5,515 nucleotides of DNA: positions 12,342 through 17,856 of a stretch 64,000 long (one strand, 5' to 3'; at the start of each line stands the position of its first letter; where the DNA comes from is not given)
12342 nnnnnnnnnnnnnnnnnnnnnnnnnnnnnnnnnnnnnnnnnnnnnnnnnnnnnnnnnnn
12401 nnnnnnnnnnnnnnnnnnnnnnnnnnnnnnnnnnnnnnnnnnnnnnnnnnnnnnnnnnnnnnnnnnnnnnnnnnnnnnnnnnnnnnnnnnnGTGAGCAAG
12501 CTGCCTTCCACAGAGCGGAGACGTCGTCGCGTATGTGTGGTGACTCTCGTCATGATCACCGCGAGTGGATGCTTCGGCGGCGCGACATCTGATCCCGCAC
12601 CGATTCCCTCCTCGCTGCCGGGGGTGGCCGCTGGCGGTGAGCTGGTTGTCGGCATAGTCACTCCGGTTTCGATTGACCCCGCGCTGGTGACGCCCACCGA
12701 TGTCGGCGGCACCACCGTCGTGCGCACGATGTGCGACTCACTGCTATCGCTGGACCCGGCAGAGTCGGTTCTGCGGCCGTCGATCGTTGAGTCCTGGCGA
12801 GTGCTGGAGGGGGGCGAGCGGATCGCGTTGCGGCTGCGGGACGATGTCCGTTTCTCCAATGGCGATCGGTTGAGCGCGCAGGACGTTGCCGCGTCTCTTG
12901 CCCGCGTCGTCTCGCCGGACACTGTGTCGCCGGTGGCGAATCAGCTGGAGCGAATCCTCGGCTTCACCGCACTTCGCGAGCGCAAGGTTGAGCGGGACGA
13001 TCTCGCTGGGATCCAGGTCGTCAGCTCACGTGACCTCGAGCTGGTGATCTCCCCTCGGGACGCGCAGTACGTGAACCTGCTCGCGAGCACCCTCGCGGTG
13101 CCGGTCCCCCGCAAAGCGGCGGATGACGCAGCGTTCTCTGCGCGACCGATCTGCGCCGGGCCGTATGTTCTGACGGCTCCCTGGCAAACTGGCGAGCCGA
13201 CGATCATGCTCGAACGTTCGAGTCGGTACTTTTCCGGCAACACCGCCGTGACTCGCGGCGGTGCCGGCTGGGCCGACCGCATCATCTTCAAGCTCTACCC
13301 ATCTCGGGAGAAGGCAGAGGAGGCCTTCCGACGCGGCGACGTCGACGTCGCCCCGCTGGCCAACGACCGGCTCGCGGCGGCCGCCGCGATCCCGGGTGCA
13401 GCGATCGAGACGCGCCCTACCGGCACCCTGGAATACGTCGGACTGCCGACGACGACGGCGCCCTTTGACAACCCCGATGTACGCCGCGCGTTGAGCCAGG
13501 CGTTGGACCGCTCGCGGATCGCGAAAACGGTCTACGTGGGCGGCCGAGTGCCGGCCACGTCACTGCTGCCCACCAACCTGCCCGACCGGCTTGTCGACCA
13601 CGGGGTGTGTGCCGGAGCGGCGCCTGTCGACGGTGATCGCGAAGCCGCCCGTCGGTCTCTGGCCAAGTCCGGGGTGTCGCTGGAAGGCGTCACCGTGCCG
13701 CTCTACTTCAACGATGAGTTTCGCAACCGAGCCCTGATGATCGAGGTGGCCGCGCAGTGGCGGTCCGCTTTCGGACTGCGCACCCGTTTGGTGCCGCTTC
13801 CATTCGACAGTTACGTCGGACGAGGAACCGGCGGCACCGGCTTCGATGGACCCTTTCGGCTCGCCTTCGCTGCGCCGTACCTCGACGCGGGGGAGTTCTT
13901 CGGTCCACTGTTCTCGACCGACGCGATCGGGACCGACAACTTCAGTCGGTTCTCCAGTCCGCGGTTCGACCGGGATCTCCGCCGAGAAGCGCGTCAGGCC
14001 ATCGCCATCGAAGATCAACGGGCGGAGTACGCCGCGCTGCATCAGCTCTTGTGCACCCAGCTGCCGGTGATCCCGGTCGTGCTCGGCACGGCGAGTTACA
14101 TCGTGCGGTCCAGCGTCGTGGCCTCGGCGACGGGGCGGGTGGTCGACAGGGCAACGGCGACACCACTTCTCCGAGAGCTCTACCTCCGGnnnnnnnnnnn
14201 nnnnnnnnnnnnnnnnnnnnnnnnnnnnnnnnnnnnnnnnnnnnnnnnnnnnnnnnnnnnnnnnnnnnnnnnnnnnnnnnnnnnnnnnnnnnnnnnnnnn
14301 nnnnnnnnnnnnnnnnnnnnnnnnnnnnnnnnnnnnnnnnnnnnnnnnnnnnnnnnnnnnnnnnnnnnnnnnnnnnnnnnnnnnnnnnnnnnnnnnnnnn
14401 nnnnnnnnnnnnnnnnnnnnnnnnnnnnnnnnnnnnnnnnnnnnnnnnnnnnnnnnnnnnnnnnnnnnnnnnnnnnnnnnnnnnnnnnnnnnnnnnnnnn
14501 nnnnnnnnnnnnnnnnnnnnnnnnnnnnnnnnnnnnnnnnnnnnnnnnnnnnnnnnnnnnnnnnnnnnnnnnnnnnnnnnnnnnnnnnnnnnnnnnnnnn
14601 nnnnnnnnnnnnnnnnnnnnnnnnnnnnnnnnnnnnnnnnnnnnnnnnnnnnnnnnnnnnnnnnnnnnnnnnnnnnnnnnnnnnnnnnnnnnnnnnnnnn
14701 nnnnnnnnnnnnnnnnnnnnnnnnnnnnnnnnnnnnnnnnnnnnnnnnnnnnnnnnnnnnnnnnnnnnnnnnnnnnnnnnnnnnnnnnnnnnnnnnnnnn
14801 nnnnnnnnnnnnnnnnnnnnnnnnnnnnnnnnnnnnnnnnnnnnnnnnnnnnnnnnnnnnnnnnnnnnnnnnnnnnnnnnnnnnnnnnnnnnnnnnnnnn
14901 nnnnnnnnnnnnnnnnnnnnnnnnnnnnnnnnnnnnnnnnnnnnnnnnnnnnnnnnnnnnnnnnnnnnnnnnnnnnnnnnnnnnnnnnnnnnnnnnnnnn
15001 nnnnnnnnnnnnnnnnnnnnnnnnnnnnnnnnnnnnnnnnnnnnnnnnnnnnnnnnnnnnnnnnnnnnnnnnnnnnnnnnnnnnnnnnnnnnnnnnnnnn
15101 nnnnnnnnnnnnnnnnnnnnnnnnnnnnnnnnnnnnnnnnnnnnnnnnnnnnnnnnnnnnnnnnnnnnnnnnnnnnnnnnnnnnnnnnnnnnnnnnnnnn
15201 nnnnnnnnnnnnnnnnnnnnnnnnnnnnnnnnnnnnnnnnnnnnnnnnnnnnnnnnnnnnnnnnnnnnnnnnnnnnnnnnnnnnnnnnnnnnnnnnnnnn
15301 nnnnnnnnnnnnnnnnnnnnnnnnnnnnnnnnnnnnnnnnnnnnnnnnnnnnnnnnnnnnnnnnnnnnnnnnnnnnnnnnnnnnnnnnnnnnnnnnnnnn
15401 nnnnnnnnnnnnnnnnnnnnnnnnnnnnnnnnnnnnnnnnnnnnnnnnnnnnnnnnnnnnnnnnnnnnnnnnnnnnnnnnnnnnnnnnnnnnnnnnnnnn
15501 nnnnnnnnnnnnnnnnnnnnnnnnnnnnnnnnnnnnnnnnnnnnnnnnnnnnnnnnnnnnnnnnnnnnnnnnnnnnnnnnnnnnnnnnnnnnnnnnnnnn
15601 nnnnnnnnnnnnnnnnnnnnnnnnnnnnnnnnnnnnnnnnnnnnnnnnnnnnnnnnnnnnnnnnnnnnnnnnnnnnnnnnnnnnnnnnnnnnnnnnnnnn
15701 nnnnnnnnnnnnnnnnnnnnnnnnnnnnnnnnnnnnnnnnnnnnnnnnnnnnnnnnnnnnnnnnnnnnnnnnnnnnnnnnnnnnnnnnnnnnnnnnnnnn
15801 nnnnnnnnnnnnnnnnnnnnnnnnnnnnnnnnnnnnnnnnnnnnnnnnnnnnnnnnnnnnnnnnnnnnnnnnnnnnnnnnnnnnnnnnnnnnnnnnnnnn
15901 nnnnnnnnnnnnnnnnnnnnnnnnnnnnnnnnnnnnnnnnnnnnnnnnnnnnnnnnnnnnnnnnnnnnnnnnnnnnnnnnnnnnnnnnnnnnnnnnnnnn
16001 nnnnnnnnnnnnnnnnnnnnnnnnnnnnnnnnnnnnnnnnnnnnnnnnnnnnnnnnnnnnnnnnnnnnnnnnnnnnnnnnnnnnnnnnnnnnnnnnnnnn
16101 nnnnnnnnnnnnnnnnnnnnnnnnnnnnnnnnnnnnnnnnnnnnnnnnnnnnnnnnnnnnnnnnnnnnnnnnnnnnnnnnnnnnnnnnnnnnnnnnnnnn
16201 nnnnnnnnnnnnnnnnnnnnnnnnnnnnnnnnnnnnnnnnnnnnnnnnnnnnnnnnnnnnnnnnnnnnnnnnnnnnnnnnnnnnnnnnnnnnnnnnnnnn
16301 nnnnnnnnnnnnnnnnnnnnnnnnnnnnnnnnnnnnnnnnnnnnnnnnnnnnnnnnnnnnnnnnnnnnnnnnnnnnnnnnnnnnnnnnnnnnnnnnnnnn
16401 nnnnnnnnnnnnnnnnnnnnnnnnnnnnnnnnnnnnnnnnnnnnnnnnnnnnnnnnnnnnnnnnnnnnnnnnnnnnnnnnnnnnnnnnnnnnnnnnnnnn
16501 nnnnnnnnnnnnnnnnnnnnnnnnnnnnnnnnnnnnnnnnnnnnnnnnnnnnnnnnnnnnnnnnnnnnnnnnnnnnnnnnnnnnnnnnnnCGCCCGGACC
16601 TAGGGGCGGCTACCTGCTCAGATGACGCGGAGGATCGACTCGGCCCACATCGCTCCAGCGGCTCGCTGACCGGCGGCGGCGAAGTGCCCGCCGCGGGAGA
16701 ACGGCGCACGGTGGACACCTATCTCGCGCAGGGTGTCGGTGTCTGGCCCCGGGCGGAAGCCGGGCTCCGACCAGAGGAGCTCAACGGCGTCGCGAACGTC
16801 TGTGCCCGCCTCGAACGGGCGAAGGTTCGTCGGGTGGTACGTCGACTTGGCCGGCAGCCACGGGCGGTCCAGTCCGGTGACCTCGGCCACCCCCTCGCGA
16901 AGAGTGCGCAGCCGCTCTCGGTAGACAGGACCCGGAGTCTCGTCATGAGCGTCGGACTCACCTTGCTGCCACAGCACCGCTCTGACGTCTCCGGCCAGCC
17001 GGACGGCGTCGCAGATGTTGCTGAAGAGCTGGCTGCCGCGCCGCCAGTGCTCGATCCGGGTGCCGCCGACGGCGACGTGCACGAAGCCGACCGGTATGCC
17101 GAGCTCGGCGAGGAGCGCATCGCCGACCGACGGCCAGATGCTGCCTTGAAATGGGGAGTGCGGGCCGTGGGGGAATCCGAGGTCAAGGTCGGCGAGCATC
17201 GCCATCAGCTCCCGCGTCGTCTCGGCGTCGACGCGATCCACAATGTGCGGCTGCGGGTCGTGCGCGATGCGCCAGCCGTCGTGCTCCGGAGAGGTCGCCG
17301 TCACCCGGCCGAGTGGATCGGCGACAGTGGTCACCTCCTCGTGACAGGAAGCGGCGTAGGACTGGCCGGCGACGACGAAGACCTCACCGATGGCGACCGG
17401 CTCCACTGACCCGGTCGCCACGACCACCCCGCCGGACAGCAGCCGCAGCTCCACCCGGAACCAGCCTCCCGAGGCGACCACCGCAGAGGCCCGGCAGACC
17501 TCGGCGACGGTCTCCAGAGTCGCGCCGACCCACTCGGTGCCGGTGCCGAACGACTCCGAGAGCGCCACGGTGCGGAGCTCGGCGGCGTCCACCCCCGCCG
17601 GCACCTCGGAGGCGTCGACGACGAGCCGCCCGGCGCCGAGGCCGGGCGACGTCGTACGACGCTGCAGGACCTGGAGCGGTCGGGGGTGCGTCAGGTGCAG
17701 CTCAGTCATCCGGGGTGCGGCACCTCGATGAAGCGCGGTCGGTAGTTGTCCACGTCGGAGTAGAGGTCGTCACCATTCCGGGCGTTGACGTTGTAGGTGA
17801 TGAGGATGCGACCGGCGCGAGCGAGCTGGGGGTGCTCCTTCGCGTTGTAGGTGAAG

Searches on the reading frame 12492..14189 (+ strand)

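Call 28: search_protein_families(library=pfam, proteins=[window:12492-14189:+], max_evalue=0.001)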
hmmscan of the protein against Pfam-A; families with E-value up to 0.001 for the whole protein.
window:12492-14189:+ (566 aa): 1 family
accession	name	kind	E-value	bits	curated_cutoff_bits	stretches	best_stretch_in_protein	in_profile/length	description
PF00496.27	SBP_bac_5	-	3.9e-52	178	32.4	1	94-476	2-363/368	Bacterial extracellular solute-binding proteins, family 5 Middle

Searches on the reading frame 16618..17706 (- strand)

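Call 28: search_protein_families(library=pfam, proteins=[window:16618-17706:-], max_evalue=0.001)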
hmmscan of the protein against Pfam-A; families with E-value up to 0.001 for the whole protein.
window:16618-17706:- (362 aa): 1 family
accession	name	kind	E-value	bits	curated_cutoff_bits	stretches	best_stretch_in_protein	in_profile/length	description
PF03629.24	SASA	-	1e-17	65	24.8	1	108-274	3-153/226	Carbohydrate esterase, sialic acid-specific acetylesterase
